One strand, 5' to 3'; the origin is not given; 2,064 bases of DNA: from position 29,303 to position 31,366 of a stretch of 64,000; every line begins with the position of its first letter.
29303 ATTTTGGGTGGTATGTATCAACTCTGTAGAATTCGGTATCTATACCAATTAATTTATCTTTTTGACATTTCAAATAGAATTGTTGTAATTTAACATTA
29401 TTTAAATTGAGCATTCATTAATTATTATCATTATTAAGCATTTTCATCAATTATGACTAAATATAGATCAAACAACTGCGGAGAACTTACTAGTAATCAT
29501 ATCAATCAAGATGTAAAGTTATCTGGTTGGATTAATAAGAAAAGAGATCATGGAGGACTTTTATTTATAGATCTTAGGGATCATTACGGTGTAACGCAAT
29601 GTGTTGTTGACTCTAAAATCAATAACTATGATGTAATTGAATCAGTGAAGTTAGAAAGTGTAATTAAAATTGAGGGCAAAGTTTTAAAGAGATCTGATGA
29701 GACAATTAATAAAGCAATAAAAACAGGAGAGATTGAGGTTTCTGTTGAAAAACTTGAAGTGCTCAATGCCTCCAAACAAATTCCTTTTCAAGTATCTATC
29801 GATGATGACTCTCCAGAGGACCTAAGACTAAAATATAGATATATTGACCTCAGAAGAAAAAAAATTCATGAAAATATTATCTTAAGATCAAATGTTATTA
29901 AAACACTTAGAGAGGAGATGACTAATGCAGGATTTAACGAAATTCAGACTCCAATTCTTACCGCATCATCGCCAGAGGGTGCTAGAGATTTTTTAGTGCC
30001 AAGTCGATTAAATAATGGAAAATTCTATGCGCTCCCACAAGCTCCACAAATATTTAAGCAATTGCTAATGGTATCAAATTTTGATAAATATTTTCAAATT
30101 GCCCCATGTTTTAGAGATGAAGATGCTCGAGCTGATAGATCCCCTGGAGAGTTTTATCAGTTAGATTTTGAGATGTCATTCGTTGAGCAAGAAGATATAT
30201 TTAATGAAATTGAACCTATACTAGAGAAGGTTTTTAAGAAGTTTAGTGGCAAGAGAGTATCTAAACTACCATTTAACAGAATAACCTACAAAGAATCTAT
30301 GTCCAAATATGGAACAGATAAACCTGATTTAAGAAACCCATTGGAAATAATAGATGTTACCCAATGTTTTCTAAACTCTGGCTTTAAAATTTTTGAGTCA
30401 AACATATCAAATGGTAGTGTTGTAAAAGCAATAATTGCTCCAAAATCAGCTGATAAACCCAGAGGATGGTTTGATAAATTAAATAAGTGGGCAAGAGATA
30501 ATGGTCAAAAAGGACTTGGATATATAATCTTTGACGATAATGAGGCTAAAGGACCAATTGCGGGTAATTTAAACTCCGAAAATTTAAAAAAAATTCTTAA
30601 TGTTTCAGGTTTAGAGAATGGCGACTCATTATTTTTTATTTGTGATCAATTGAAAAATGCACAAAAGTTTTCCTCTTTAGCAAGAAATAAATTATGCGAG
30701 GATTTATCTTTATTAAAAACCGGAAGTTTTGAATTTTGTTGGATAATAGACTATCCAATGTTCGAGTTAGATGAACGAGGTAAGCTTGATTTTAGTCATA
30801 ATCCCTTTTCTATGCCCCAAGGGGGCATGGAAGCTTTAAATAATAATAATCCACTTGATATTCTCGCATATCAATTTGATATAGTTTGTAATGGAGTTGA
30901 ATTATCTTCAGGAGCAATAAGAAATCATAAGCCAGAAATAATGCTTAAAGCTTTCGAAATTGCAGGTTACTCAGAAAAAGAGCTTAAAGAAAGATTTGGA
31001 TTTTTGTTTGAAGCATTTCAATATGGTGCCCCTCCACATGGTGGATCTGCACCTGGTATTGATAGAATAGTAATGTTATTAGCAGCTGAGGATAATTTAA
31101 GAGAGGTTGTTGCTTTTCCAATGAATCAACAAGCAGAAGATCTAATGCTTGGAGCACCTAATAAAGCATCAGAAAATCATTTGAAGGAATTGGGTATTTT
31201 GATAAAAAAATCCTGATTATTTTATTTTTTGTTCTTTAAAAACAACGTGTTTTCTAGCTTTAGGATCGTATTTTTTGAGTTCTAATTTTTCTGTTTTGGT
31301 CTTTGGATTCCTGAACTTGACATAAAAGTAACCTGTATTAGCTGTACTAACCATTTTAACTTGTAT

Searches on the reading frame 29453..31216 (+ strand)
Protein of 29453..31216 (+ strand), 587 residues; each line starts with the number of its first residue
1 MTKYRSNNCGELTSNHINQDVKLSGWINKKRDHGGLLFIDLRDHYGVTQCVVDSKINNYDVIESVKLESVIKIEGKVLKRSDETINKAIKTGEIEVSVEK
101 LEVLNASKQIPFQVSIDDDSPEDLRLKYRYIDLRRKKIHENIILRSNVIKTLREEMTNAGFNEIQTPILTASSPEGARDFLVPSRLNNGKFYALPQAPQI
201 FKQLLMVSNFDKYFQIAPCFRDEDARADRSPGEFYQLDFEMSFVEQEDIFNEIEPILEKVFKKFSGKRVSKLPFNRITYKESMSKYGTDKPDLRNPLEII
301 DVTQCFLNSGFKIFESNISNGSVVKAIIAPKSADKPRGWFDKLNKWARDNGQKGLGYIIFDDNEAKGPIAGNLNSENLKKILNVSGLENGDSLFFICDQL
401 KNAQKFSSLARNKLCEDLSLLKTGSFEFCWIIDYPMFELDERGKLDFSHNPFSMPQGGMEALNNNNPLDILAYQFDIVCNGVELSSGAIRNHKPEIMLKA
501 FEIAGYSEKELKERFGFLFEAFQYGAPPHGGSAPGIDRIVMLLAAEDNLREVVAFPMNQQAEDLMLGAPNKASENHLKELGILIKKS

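Call 11: search_protein_families(library=ncbifam, proteins=[window:29453-31216:+], max_evalue=1e-10)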
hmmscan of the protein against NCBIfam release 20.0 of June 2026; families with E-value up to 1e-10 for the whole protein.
window:29453-31216:+ (587 aa): 15 families
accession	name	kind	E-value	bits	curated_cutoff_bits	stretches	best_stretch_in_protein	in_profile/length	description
NF001750.0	PRK00476.1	equivalog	2.5e-245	815.3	443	1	2-586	2-588/590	aspartate--tRNA ligase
TIGR00459.1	aspS_bact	equivalog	5.1e-197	655.8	373.85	1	5-583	3-582/586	aspartate--tRNA ligase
NF009460.0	PRK12820.1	equivalog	3.4e-140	468.4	1379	1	7-583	24-616/723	bifunctional aspartyl-tRNA synthetase/aspartyl/glutamyl-tRNA amidotransferase subunit C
NF003483.0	PRK05159.1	equivalog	8e-71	239.2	353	2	8-280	7-274/438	aspartate--tRNA(Asn) ligase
TIGR00458.1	aspS_nondisc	equivalog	3e-64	217.6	368.4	2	18-280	12-269/428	aspartate--tRNA(Asn) ligase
NF003037.0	PRK03932.1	equivalog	3.3e-40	138.4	414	1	13-274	11-272/451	asparagine--tRNA ligase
NF001756.1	PRK00484.1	subfamily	3.5e-39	134.8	468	1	14-284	47-319/488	lysine--tRNA ligase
TIGR00457.1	asnS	equivalog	4.1e-37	128.1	342.6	1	14-268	12-268/455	asparagine--tRNA ligase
TIGR00499.1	lysS_bact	equivalog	7.5e-36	123.8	427.6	1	9-301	44-316/496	lysine--tRNA ligase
NF002821.0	PRK02983.1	equivalog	1.5e-30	106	742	1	5-257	646-892/1102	bifunctional lysylphosphatidylglycerol synthetase/lysine--tRNA ligase LysX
NF009101.0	PRK12445.1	subfamily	1.2e-20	73.5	1026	1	9-287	58-337/505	lysine--tRNA ligase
NF005054.0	PRK06462.1-4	equivalog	2.1e-15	56.6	309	1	129-306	12-214/318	asparagine synthetase A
NF006828.0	PRK09350.1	equivalog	5.2e-15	55.5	264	0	471-559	232-324/325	elongation factor P--(R)-beta-lysine ligase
TIGR00462.1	genX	equivalog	7e-15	55.3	286.9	0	144-288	3-144/304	EF-P lysine aminoacylase EpmA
NF005052.0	PRK06462.1-1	equivalog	2.1e-11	43.5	368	0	126-269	33-178/353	asparagine synthetase A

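Call 13: find_related_loci(query=window:29453-31216:+, collection=genome_contigs, flank=1000)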
Query window:29453-31216:+ (587 aa) in genome_contigs; peptide patterns used: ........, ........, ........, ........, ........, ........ (x = any residue, [..] = any of these).
600 stretches matched a pattern (row limit reached: there are more); 588 encode a relative of the query (tblastn E <= 1e-3); the best 80 are kept; 80 distinct loci.
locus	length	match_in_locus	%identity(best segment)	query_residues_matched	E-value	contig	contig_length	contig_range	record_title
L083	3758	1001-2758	92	1-586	0e+0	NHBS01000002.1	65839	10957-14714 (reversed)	MAG: Pelagibacteraceae bacterium TMED13 11969, whole genome shotgun sequence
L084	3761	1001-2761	73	1-586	0e+0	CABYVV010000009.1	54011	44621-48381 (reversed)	MAG: uncultured Alphaproteobacteria bacterium isolate AG-895-B20 genome assembly, contig: AG-895-B20_NODE_9, whole genom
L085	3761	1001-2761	72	1-586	0e+0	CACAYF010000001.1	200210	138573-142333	uncultured Alphaproteobacteria bacterium isolate AG-349-G20 genome assembly, contig: AG-349-G20_NODE_1, whole genome sho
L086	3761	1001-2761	73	1-586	0e+0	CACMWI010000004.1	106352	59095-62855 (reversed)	MAG: uncultured Alphaproteobacteria bacterium isolate AG-892-F10 genome assembly, contig: AG-892-F10_NODE_4, whole genom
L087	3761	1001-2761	70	1-586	0e+0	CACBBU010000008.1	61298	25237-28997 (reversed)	uncultured Alphaproteobacteria bacterium isolate AG-899-D02 genome assembly, contig: AG-899-D02_NODE_8, whole genome sho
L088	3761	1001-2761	67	1-586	0e+0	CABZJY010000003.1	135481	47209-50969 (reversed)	MAG: uncultured Alphaproteobacteria bacterium isolate AG-896-A16 genome assembly, contig: AG-896-A16_NODE_3, whole genom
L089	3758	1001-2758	72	1-585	0e+0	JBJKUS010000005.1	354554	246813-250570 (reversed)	MAG: Alphaproteobacteria bacterium isolate LRMED-289 Alphaproteobacteria-LRMED-289-C5, whole genome shotgun sequence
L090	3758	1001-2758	61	1-584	0e+0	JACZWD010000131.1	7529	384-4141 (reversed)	MAG: Proteobacteria bacterium isolate B1T1B11 B1T1B11_NODE1993, whole genome shotgun sequence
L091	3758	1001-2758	60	1-584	0e+0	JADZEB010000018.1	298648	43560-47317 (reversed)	MAG: Alphaproteobacteria bacterium isolate SJ804 c_000000465510, whole genome shotgun sequence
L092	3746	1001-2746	60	1-580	0e+0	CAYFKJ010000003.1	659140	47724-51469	MAG TPA_asm: uncultured Rhodospirillaceae bacterium isolate ERP019367_co1_18 genome assembly, contig: NODE_13_length_659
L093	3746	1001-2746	60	1-580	0e+0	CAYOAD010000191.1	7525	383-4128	MAG TPA_asm: uncultured Rhodospirillaceae bacterium isolate SRP167671_co2_244 genome assembly, contig: NODE_11802_length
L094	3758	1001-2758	60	1-584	0e+0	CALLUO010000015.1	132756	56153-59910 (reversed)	MAG: uncultured Elioraea sp. isolate H1_Bin_METABAT__115_1 genome assembly, contig: c_000000207453, whole genome shotgun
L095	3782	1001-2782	61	1-587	0e+0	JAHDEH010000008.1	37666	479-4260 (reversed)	MAG: Alphaproteobacteria bacterium isolate MAG-177 RZ_3009, whole genome shotgun sequence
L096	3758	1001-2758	60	1-584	0e+0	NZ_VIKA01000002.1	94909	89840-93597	Elioraea sp. Yellowstone NODE_2_length_94909_cov_108.802, whole genome shotgun sequence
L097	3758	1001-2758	59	1-584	0e+0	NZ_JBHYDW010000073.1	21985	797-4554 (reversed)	MAG: Elioraea sp. isolate CCAP1437_1_bin-010 CCAP1437_1_bin-010_c73, whole genome shotgun sequence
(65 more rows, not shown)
